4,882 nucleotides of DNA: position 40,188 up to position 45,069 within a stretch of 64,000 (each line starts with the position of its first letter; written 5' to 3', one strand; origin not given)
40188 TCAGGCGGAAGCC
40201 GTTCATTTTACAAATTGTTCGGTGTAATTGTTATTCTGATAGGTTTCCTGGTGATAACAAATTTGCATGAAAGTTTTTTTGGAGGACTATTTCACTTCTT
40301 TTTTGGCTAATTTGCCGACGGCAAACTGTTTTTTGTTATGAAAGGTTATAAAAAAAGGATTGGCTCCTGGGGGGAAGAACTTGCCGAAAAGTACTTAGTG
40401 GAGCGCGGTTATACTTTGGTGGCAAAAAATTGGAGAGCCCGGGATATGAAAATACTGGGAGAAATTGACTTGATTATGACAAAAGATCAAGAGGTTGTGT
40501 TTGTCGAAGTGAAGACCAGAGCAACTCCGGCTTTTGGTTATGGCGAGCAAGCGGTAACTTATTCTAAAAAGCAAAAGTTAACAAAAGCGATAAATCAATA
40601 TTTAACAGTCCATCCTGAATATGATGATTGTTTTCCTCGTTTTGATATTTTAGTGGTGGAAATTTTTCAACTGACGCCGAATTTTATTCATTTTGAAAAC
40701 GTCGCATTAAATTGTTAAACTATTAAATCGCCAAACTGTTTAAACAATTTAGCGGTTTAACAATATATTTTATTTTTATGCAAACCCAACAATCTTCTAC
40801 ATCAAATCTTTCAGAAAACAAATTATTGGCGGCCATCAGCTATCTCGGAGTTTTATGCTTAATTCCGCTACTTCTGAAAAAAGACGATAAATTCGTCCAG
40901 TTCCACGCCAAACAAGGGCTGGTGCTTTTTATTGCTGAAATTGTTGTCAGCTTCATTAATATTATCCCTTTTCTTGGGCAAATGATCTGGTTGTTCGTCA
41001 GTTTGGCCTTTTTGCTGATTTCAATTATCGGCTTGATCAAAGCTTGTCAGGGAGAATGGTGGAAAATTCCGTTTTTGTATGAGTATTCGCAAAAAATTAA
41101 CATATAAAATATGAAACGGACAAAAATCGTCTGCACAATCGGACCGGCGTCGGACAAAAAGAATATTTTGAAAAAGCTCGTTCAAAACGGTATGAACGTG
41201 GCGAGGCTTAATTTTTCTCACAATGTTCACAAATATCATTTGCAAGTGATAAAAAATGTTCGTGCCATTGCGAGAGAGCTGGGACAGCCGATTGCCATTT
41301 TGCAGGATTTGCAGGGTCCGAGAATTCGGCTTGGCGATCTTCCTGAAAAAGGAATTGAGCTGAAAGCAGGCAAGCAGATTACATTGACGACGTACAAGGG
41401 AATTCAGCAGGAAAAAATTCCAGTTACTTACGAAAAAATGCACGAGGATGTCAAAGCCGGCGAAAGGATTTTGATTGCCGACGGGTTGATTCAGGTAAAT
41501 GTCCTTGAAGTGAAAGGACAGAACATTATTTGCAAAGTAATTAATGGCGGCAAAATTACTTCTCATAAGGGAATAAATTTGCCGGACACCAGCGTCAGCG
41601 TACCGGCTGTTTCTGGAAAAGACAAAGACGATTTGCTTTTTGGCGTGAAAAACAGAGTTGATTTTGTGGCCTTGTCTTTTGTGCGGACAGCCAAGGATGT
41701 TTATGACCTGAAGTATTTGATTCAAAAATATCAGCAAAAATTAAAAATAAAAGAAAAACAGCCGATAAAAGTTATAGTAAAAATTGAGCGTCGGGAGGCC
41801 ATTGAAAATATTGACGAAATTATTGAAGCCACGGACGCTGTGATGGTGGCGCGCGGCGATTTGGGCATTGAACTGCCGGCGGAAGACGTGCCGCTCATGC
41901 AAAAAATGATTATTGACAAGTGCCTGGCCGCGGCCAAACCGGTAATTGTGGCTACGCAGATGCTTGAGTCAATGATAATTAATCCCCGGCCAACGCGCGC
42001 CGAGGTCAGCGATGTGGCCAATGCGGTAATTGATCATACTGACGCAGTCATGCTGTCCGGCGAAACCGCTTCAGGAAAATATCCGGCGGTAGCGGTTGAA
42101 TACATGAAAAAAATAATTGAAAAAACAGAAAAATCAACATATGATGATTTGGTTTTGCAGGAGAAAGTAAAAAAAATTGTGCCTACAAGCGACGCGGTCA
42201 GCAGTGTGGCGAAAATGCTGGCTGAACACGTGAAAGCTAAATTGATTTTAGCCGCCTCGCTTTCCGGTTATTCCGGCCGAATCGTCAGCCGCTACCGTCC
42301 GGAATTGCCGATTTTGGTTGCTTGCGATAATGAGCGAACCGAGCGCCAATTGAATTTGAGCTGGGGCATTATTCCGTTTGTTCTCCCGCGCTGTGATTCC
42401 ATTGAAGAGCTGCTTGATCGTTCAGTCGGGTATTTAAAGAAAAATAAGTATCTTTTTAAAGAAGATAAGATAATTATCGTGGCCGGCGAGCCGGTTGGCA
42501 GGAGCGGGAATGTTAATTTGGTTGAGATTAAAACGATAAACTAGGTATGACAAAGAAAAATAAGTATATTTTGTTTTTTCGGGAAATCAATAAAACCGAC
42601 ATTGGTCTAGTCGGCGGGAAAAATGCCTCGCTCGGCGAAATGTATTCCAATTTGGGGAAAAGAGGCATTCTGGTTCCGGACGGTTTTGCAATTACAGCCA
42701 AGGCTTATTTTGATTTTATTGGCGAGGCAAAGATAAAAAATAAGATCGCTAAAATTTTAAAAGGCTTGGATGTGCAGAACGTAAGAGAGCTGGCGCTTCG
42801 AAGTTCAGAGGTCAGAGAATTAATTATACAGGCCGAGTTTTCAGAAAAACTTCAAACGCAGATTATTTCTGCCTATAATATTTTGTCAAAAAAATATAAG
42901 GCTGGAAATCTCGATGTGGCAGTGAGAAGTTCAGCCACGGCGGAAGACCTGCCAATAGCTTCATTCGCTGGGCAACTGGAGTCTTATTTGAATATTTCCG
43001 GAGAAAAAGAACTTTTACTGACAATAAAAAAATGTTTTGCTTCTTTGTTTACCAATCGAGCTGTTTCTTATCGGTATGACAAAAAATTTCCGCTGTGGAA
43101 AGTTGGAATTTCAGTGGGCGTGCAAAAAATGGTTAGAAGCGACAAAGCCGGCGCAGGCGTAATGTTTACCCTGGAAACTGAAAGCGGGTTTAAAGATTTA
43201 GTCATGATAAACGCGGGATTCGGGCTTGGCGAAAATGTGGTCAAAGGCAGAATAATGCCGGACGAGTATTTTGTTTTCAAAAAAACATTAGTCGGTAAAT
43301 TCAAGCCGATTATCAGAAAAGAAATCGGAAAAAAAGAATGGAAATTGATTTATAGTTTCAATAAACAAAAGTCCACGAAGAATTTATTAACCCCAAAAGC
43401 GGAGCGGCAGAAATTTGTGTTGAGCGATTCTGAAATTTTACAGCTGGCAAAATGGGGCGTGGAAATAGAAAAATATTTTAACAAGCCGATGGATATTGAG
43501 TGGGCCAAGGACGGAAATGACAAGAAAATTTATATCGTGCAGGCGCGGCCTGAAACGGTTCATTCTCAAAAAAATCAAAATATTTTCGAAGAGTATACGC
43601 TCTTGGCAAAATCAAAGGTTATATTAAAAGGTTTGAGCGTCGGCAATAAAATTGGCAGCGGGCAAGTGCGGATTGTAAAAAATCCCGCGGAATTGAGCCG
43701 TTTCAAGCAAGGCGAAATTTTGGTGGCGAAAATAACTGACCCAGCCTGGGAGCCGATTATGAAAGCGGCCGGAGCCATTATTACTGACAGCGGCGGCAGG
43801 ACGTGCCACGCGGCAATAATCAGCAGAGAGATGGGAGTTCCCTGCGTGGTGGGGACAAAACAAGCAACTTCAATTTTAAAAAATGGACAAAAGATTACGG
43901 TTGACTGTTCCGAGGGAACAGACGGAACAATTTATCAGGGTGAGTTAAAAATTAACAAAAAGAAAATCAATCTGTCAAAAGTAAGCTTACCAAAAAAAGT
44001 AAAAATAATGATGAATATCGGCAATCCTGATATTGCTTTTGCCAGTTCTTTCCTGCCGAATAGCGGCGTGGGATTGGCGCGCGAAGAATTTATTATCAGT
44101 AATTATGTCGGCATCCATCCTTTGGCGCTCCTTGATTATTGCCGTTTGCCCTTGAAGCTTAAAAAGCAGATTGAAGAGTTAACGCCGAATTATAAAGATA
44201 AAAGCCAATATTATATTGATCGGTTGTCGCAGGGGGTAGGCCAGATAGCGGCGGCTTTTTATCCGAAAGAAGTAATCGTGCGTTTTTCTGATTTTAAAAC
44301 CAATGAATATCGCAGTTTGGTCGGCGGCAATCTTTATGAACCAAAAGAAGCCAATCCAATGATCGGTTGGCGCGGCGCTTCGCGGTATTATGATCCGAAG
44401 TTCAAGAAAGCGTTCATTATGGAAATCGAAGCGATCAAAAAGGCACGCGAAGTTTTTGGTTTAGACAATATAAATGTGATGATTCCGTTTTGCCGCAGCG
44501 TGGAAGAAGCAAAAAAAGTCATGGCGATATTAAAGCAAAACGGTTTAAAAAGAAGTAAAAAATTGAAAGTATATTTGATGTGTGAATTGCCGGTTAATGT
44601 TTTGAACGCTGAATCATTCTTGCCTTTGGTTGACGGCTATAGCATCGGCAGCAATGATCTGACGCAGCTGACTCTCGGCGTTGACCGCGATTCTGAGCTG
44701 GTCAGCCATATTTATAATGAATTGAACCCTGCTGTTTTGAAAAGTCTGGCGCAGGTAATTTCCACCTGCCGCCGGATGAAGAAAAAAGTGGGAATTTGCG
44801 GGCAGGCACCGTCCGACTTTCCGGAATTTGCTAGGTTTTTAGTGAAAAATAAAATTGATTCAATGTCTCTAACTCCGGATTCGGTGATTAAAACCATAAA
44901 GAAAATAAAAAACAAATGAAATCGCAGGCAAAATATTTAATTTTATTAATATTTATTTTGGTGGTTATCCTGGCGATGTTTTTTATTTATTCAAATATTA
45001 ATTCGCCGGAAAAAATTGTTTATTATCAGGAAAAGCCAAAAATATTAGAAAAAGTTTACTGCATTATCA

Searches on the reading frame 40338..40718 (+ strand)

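Call 64: search_protein_families(library=pfam, proteins=[window:40338-40718:+], max_evalue=0.001)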
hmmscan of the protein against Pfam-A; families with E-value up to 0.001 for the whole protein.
window:40338-40718:+ (126 aa): 3 families
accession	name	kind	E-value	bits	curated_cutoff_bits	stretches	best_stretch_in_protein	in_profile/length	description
PF02021.23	UPF0102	-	1.7e-25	89.6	23.6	1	12-107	1-80/80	Uncharacterised protein family UPF0102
PF08378.17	NERD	-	2.6e-06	28.3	22.1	1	9-81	2-77/111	Nuclease-related domain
PF18882.5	DUF5647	-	0.00073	19.7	27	0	77-107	5-35/79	Family of unknown function (DUF5647)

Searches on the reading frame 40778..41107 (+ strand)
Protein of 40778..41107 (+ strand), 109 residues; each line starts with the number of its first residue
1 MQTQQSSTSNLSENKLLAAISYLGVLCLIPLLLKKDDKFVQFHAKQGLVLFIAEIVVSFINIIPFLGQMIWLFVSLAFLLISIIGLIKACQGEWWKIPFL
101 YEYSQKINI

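Call 64: search_protein_families(library=pfam, proteins=[window:40778-41107:+], max_evalue=0.001)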
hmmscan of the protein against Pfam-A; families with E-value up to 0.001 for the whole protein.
window:40778-41107:+ (109 aa): 1 family
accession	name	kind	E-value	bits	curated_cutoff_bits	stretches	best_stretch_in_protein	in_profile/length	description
PF09685.15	DUF4870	-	5.2e-09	36.5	25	1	25-100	24-103/107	Domain of unknown function (DUF4870)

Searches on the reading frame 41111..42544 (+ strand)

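Call 48: search_protein_families(library=pfam, proteins=[window:41111-42544:+], max_evalue=0.001)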
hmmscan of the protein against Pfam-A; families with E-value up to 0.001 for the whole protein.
window:41111-42544:+ (477 aa): 3 families
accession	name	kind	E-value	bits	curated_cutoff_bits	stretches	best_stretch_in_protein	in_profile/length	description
PF00224.27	PK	-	7.3e-125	416.8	30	1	1-329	1-328/328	Pyruvate kinase, barrel domain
PF02887.21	PK_C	-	3.2e-30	105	28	1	361-473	1-113/114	Pyruvate kinase, alpha/beta domain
PF03328.21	HpcH_HpaI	-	6.2e-07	29.4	25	1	172-284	75-190/221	HpcH/HpaI aldolase/citrate lyase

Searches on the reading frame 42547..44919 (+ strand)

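Call 48: search_protein_families(library=pfam, proteins=[window:42547-44919:+], max_evalue=0.001)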
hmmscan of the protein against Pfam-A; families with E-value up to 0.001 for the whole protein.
window:42547-44919:+ (790 aa): 3 families
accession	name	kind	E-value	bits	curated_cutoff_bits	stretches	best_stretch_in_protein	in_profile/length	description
PF01326.24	PPDK_N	-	3.3e-114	382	27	1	21-346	3-319/328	Pyruvate phosphate dikinase, AMP/ATP-binding domain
PF02896.24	PEP-utilizers_C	-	7.7e-62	209.5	22.8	1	482-788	17-289/293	PEP-utilising enzyme, PEP-binding domain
PF00391.29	PEP-utilizers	-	8e-28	96.3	23.1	1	386-457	1-72/72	PEP-utilising enzyme, mobile domain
